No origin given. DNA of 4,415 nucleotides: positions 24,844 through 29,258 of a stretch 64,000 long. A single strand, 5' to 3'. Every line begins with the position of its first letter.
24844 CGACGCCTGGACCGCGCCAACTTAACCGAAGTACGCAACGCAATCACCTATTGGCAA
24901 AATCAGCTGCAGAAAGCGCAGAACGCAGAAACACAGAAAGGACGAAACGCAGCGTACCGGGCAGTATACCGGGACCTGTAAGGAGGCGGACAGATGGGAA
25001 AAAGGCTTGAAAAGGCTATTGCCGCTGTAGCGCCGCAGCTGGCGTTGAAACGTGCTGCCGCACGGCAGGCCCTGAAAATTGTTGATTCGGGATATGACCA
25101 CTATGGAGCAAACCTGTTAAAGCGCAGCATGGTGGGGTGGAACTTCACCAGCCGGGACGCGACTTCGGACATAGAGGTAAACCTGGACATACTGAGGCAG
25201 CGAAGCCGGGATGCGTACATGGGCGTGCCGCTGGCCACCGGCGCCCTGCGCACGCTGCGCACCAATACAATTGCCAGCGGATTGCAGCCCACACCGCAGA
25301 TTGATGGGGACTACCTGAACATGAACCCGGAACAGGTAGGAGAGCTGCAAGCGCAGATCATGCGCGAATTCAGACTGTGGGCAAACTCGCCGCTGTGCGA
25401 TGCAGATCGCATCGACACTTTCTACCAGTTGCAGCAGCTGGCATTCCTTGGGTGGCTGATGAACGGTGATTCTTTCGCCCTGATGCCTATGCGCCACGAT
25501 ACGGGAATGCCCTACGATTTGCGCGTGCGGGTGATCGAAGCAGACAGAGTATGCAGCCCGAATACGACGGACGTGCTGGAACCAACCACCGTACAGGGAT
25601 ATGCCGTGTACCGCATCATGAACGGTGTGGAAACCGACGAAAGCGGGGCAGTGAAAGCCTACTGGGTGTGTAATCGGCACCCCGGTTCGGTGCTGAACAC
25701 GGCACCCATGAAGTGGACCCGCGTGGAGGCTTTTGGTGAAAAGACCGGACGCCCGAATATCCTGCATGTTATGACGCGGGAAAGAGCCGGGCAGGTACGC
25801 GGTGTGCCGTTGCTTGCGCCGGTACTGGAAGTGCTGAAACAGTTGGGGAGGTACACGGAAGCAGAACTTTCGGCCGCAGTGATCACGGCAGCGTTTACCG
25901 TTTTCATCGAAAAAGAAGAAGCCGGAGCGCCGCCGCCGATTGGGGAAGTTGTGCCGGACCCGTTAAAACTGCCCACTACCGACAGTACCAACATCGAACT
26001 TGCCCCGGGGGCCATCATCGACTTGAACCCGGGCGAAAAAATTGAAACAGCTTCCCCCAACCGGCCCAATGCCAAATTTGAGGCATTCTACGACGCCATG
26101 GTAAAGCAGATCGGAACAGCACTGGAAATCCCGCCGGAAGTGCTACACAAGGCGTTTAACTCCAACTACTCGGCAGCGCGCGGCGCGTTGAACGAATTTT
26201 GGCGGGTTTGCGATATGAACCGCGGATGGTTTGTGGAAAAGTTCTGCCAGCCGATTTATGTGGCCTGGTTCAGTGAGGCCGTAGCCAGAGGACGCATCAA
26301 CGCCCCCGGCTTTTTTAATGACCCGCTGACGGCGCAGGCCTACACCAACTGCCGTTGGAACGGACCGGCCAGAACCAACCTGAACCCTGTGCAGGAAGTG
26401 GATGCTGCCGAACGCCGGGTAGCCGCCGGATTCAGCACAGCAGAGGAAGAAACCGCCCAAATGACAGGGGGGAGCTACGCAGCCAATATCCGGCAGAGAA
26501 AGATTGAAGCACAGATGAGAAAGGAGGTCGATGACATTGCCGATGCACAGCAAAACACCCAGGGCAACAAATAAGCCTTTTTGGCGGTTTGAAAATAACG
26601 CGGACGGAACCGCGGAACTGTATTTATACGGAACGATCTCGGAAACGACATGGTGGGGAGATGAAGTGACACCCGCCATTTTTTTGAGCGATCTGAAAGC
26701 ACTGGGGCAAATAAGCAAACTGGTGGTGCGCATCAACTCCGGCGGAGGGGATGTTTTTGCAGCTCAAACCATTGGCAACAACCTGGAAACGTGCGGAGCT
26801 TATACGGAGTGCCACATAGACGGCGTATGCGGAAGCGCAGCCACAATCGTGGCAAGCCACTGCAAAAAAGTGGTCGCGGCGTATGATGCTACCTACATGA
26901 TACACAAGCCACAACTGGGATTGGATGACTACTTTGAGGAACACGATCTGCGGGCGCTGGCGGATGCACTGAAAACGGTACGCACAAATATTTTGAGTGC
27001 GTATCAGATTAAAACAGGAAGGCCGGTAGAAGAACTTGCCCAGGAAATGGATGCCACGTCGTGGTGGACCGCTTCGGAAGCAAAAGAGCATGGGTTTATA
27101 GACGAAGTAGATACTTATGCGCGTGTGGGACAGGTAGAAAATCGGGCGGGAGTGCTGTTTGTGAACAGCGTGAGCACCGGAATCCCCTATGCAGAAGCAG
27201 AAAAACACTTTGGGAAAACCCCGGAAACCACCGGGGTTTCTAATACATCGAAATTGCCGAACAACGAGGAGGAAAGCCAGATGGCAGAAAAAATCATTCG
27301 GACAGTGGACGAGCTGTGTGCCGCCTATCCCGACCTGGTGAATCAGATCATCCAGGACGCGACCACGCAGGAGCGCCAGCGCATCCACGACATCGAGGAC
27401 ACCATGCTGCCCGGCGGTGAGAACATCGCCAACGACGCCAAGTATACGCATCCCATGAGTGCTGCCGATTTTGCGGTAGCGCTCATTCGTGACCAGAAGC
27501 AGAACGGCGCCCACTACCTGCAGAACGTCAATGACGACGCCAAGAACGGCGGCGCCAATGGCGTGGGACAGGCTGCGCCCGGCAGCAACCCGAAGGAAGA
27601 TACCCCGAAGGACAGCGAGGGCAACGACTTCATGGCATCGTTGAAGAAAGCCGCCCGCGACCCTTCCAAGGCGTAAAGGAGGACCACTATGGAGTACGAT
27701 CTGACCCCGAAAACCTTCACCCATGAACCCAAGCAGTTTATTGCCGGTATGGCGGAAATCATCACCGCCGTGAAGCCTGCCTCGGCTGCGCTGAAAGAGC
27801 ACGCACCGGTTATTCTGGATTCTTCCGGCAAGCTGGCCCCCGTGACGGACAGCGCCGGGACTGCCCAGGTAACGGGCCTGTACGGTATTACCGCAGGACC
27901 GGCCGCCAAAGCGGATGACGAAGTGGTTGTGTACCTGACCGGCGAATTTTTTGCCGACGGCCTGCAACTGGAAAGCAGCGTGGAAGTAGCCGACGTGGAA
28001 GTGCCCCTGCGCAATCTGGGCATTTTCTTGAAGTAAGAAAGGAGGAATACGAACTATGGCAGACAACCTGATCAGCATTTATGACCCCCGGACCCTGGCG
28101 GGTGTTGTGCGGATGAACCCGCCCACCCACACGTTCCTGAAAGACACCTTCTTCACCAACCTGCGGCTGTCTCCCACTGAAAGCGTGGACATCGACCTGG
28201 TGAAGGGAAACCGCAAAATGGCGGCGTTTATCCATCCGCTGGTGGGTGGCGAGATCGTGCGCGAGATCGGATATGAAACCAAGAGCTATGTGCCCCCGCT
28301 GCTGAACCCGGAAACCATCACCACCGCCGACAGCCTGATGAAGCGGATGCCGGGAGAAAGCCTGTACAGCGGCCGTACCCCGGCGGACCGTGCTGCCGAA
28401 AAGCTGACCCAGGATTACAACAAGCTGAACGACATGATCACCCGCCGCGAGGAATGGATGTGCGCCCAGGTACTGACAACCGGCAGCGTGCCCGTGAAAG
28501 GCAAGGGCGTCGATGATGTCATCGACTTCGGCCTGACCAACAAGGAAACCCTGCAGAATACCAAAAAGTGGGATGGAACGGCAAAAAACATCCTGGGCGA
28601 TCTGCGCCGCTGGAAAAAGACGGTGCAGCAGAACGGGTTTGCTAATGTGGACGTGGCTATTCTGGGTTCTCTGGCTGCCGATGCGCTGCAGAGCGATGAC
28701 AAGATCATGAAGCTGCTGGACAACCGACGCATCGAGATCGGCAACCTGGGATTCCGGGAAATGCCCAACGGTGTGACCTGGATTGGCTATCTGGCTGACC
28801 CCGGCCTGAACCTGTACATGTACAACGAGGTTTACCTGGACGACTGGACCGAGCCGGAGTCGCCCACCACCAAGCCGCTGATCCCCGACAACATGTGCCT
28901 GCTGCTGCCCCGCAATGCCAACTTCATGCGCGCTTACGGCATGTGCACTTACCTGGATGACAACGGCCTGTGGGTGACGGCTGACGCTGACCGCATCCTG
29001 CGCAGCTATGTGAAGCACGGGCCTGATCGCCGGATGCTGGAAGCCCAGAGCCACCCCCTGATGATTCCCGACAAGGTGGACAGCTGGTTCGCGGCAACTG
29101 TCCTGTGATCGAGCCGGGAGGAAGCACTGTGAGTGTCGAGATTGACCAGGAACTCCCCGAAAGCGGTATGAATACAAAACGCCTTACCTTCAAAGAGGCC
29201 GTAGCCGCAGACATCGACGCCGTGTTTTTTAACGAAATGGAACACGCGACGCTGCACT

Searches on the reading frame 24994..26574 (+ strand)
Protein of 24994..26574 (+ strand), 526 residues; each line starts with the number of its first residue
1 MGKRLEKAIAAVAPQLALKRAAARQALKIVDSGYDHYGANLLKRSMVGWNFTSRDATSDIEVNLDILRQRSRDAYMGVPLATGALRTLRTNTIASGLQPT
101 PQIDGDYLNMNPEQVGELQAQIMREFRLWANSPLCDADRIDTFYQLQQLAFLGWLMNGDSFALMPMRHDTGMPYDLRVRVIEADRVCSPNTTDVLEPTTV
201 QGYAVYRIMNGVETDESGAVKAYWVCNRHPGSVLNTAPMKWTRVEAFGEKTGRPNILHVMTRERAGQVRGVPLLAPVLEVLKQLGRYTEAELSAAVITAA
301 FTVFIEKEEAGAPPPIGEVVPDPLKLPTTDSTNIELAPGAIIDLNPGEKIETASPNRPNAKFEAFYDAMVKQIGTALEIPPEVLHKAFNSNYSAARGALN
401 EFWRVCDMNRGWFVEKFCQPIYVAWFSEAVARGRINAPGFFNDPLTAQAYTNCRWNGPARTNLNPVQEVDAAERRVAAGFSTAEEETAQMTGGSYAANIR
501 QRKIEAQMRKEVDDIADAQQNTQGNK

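Call 11: search_protein_families(library=pfam, proteins=[window:24994-26574:+], max_evalue=0.001)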
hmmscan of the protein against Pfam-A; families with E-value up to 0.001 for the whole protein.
window:24994-26574:+ (526 aa): 1 family
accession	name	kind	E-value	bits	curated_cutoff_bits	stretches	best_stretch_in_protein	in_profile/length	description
PF05136.18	Phage_portal_2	-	2.9e-98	329.7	32.9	1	43-409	2-353/354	Phage portal protein, lambda family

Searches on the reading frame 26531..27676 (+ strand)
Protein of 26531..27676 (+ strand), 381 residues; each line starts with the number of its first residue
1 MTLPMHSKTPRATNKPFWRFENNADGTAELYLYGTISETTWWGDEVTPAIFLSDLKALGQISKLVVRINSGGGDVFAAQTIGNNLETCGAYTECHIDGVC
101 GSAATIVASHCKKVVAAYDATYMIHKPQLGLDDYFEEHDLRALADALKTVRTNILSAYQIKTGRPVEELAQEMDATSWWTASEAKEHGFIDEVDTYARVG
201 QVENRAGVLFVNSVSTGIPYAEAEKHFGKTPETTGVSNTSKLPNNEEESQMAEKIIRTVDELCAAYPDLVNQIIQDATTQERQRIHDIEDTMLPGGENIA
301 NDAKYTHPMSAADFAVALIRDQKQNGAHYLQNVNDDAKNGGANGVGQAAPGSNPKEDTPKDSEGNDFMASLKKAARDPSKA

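Call 11: search_protein_families(library=pfam, proteins=[window:26531-27676:+], max_evalue=0.001)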
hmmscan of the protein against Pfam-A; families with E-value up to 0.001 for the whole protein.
window:26531-27676:+ (381 aa): 1 family
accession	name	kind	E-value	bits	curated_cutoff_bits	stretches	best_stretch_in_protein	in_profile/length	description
PF00574.28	CLP_protease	-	4.5e-21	76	20.2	1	54-193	39-178/182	Clp protease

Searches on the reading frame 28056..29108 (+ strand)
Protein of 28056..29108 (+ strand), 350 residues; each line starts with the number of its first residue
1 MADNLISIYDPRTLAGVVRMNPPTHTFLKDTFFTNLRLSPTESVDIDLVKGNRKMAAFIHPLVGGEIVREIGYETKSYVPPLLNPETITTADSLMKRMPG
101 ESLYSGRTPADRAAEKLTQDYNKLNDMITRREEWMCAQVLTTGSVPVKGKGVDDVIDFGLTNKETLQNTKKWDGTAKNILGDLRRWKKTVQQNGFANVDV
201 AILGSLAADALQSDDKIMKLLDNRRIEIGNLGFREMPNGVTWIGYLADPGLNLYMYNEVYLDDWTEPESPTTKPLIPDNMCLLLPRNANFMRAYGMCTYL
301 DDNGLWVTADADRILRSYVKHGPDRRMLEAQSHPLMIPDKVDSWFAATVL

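Call 11: search_protein_families(library=pfam, proteins=[window:28056-29108:+], max_evalue=0.001)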
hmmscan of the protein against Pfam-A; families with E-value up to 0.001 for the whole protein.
window:28056-29108:+ (350 aa): 1 family
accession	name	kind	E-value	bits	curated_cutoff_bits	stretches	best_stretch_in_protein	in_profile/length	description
PF03864.22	Phage_cap_E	-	5.9e-54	183.8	22.9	1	11-349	2-329/329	Phage major capsid protein E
